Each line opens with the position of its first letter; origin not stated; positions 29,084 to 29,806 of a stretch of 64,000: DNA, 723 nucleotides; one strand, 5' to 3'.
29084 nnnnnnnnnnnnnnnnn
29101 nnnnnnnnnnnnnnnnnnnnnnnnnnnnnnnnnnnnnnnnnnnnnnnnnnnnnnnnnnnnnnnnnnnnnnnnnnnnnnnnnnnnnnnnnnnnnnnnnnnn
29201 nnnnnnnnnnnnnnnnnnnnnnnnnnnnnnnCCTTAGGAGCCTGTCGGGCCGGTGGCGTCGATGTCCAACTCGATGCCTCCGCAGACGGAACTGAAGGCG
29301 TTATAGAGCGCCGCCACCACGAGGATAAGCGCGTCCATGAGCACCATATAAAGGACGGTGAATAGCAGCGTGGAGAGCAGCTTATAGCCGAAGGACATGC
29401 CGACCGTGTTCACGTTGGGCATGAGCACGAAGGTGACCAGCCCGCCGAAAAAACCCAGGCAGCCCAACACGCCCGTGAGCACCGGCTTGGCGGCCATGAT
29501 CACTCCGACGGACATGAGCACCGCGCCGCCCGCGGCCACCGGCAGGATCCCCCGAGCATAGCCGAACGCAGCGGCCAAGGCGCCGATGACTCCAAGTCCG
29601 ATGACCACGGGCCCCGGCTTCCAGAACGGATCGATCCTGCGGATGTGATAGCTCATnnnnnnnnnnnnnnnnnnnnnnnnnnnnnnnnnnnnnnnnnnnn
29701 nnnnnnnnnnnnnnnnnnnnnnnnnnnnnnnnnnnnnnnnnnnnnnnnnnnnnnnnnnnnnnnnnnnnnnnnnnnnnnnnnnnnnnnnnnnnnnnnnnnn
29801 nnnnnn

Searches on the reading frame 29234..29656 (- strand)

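Call 13: search_protein_families(library=pfam, proteins=[window:29234-29656:-])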
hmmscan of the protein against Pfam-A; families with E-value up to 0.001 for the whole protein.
window:29234-29656:- (140 aa): 1 family
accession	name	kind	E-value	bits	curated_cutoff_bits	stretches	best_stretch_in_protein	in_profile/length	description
PF12089.13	DUF3566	-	6.4e-05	23.8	22.2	1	52-132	30-116/118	Transmembrane domain of unknown function (DUF3566)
